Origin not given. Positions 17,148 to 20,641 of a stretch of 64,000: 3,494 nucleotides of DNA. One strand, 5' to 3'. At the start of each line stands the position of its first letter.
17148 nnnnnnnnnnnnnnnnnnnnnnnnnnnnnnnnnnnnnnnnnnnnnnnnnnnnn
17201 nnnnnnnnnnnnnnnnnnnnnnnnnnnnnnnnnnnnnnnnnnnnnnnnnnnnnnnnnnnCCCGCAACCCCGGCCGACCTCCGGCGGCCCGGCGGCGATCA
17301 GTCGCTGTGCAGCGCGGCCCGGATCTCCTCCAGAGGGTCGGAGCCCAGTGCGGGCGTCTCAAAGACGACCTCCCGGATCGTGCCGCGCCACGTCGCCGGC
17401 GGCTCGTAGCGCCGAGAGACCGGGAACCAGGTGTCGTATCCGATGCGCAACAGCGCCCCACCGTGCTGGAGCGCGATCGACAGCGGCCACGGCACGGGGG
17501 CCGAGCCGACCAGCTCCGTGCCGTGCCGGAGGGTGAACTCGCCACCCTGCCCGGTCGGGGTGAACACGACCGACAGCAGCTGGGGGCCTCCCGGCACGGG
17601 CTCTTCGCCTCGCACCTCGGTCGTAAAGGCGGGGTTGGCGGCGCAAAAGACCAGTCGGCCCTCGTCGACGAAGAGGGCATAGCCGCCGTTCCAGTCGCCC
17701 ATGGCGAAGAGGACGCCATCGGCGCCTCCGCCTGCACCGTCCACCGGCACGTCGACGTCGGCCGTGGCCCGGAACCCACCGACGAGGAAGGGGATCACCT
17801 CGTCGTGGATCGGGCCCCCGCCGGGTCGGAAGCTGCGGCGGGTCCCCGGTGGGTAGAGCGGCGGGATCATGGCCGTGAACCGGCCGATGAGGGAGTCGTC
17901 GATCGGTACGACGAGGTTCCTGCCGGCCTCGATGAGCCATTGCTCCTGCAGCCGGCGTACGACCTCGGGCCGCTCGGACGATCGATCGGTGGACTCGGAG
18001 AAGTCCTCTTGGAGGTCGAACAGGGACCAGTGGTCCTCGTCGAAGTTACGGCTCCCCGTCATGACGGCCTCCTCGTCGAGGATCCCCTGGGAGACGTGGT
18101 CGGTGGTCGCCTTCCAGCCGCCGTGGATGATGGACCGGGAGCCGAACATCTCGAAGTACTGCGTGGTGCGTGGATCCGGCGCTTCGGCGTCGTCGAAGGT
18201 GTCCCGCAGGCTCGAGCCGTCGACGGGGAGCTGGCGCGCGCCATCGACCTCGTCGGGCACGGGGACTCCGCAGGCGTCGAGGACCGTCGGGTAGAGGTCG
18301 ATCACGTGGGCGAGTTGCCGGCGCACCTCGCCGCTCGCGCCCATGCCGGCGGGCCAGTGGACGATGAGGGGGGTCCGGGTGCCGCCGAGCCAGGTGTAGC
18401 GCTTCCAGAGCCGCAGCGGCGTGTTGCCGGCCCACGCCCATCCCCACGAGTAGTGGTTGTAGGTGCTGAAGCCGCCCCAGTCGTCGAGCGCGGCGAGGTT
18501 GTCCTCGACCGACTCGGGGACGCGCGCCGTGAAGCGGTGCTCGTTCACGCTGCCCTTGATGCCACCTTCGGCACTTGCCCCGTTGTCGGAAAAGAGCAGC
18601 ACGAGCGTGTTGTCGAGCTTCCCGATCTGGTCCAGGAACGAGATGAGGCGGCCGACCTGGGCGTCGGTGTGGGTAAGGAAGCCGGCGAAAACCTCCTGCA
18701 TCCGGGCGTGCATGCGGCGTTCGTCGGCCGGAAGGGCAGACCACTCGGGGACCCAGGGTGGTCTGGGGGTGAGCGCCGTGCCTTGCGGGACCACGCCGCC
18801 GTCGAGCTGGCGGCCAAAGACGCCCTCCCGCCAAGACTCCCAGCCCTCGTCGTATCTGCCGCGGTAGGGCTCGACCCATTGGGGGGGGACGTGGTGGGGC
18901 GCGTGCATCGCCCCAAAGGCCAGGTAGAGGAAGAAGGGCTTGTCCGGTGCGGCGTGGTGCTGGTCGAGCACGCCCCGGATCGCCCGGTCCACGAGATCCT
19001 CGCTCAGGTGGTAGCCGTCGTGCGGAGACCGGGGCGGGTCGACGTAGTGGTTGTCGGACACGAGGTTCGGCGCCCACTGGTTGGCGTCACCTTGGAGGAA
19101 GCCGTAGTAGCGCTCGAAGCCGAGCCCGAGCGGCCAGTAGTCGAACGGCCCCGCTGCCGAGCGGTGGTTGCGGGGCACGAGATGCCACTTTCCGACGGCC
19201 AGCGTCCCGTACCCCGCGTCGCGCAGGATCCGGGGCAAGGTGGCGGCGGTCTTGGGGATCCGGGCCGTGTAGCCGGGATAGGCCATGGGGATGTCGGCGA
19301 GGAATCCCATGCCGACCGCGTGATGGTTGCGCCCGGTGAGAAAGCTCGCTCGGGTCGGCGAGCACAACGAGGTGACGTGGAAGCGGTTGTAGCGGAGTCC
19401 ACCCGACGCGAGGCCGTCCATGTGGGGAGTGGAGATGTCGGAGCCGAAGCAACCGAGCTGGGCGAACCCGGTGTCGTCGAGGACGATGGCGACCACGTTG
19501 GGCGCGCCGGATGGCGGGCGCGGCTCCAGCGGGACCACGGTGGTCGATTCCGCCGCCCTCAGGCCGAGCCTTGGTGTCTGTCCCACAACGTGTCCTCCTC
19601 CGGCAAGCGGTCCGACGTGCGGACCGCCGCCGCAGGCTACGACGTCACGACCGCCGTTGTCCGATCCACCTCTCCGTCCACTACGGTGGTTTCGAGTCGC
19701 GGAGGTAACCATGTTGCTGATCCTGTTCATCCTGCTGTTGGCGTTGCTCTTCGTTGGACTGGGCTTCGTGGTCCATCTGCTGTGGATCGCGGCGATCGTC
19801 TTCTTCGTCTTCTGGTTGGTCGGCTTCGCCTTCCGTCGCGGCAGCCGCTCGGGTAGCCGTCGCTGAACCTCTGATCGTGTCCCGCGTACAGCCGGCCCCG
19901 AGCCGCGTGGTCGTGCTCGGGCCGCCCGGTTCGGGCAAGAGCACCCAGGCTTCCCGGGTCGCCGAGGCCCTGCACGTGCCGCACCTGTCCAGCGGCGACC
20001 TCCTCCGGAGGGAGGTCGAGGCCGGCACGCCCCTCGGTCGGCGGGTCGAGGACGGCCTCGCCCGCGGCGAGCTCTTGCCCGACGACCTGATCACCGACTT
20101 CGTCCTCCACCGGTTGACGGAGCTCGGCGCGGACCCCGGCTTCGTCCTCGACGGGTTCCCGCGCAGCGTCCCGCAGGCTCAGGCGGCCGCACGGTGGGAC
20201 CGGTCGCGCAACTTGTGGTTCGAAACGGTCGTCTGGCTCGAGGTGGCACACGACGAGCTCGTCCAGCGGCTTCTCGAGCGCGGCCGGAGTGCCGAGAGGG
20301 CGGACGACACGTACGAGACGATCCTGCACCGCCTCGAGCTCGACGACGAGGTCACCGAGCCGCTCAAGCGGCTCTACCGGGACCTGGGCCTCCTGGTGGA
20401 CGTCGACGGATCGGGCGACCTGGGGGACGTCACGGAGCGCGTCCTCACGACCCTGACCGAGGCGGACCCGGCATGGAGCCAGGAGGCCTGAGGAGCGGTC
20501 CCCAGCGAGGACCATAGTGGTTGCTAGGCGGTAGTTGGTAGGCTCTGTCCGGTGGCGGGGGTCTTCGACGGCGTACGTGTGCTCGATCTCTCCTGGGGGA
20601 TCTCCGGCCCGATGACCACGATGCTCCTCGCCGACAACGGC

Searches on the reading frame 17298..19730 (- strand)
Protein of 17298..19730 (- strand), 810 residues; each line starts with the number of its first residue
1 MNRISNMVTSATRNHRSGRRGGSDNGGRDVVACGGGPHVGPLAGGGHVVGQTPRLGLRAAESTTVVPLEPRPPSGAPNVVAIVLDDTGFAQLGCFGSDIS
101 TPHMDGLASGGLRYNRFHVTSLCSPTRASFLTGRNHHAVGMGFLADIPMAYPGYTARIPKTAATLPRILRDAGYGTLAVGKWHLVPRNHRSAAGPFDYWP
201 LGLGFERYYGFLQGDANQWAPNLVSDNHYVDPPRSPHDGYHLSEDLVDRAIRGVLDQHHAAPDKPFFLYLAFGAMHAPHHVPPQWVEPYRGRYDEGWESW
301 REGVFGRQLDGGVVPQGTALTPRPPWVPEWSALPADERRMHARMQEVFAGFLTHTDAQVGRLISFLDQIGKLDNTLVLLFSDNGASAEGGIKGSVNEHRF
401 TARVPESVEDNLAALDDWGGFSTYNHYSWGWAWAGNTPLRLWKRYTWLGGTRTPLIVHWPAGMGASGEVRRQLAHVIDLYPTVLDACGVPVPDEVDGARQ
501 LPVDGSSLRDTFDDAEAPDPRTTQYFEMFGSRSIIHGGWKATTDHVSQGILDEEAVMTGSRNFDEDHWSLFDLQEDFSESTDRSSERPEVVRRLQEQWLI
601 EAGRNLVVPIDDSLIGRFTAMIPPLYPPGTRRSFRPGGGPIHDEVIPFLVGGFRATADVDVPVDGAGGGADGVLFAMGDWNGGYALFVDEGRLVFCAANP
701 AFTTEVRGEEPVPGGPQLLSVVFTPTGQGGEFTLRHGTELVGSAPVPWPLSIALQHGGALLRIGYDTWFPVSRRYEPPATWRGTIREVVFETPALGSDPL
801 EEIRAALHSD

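Call 51: search_protein_families(library=pfam, proteins=[window:17298-19730:-], max_evalue=0.00001)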
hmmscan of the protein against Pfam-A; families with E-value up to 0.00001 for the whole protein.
window:17298-19730:- (810 aa): 2 families
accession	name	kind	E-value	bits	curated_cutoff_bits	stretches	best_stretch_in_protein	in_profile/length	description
PF00884.28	Sulfatase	-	3.8e-62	210.8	25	1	77-489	1-301/301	Sulfatase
PF16347.10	SGSH_C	-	1.1e-09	39.1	29.3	1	443-595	8-145/154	N-sulphoglucosamine sulphohydrolase, C-terminal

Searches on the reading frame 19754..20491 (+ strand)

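Call 52: search_protein_families(library=pfam, proteins=[window:19754-20491:+], max_evalue=0.00001)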
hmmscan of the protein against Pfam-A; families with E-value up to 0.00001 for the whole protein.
window:19754-20491:+ (245 aa): 4 families
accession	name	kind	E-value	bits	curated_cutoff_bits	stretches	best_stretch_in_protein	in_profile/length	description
PF00406.28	ADK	-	7.7e-37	127.2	26.8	1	54-210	1-148/151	Adenylate kinase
PF13207.12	AAA_17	-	3.2e-26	92.7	27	1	55-190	1-135/136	AAA domain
PF13238.12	AAA_18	-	1.2e-07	32.6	29.4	1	52-183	1-118/128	AAA domain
PF13671.12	AAA_33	-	2.6e-07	31.5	27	1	52-184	2-126/143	AAA domain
